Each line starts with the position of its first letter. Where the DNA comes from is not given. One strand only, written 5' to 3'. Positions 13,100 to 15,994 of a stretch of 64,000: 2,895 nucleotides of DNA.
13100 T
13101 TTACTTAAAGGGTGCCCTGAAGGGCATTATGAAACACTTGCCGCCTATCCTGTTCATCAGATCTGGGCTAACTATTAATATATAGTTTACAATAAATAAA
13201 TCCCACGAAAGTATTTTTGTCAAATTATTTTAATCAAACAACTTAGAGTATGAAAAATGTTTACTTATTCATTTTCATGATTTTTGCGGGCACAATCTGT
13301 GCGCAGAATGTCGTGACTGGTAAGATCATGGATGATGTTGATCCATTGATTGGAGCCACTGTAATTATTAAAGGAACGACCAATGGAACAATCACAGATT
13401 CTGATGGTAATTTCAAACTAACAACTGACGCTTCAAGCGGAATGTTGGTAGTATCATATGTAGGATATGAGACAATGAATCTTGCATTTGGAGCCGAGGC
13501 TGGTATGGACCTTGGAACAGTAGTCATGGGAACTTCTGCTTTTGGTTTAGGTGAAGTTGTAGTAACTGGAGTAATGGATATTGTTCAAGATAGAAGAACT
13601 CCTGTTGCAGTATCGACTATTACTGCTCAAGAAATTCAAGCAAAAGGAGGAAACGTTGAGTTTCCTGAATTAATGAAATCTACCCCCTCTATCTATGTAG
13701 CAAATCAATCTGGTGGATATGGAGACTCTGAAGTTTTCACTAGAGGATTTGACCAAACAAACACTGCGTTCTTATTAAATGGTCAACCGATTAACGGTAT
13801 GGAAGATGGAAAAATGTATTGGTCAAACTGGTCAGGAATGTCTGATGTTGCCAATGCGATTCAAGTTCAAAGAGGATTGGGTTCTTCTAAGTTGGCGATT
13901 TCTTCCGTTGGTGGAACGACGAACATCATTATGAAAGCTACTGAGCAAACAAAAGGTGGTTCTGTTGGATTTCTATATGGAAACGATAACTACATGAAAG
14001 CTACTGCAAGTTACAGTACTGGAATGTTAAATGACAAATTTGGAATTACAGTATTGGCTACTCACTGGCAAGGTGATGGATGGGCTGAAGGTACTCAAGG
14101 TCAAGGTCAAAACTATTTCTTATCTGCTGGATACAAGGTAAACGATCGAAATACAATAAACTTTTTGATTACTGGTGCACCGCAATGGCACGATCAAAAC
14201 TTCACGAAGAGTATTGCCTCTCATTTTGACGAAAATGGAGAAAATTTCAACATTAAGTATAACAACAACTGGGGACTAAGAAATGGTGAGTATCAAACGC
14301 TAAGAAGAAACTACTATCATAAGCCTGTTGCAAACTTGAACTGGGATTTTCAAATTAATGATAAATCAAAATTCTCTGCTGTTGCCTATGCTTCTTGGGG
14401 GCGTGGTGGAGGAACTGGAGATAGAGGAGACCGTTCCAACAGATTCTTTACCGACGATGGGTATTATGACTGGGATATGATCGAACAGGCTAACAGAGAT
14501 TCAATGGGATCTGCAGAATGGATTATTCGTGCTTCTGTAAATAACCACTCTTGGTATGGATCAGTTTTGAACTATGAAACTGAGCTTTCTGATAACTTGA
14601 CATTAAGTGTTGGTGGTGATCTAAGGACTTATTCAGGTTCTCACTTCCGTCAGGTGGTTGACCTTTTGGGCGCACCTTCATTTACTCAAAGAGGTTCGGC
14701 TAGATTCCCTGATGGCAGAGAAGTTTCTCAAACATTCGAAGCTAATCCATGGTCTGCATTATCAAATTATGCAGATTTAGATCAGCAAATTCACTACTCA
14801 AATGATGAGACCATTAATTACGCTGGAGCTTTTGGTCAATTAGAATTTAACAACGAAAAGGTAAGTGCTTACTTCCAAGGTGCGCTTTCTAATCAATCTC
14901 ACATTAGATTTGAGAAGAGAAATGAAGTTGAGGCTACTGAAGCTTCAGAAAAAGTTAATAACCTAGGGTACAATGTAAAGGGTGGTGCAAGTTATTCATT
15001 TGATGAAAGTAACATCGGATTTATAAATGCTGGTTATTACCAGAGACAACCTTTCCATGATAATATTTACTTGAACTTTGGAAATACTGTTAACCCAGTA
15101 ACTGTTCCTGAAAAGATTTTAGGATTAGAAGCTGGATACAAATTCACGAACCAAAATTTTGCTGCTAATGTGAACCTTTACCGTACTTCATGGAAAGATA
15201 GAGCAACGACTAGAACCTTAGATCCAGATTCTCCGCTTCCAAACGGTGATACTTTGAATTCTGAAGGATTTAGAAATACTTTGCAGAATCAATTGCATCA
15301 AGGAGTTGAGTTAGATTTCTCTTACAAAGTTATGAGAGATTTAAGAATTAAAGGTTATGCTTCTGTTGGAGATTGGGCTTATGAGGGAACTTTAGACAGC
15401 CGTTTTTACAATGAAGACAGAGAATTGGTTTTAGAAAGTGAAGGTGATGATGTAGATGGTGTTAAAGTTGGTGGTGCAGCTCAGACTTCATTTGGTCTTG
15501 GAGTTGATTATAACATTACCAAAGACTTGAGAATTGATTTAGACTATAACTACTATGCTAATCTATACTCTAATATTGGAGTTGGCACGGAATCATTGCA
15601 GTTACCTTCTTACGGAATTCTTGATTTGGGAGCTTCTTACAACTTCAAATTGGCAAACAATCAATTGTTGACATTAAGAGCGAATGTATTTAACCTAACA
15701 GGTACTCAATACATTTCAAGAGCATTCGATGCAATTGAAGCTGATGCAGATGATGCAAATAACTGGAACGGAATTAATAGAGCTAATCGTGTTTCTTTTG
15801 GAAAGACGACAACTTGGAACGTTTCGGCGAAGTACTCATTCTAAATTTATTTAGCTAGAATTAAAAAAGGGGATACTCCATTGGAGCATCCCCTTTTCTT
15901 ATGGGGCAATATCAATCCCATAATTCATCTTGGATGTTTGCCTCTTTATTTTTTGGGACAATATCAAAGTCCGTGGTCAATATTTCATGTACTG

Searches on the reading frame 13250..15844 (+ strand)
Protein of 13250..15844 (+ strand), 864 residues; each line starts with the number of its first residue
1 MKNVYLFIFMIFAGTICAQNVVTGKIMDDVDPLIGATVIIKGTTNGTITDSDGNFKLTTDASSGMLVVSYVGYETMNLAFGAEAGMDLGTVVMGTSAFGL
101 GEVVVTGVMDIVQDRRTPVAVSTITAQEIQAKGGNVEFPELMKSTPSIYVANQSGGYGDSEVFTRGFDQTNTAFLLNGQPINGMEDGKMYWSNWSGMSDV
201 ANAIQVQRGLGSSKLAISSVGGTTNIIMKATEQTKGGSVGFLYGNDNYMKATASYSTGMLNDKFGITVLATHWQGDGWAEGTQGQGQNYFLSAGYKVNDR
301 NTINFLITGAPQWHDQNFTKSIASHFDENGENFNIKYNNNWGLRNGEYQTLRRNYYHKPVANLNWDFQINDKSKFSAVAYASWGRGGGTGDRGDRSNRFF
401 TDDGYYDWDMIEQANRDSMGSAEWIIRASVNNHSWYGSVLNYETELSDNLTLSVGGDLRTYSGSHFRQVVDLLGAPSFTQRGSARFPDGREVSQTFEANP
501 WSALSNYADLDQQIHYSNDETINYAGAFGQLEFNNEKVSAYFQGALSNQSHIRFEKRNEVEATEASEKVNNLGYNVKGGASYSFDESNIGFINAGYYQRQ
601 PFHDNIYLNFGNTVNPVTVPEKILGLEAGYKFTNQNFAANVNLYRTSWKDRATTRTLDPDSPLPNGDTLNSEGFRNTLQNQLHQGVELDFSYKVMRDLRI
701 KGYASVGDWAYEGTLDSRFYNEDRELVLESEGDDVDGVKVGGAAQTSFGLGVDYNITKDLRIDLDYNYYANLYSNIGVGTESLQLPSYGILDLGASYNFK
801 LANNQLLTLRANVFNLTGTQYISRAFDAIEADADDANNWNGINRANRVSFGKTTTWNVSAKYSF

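Call 26: search_protein_families(library=pfam, proteins=[window:13250-15844:+], max_evalue=0.001)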
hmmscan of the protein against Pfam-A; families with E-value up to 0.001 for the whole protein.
window:13250-15844:+ (864 aa): 5 families
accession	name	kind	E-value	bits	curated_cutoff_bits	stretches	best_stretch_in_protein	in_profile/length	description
PF13715.12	CarbopepD_reg_2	-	1.4e-16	60.7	32.2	1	22-105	1-88/88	CarboxypepD_reg-like domain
PF00593.30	TonB_dep_Rec_b-barrel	-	3.5e-15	57.2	27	1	304-816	15-436/436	TonB dependent receptor-like, beta-barrel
PF07715.20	Plug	-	1e-12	48.9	23.9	1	115-223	3-107/107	TonB-dependent Receptor Plug Domain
PF13620.12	CarboxypepD_reg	-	6.9e-07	30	32.3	1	22-77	2-63/82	Carboxypeptidase regulatory-like domain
PF01389.23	OmpA_membrane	-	0.00035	20.8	21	1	598-800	31-177/180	OmpA-like transmembrane domain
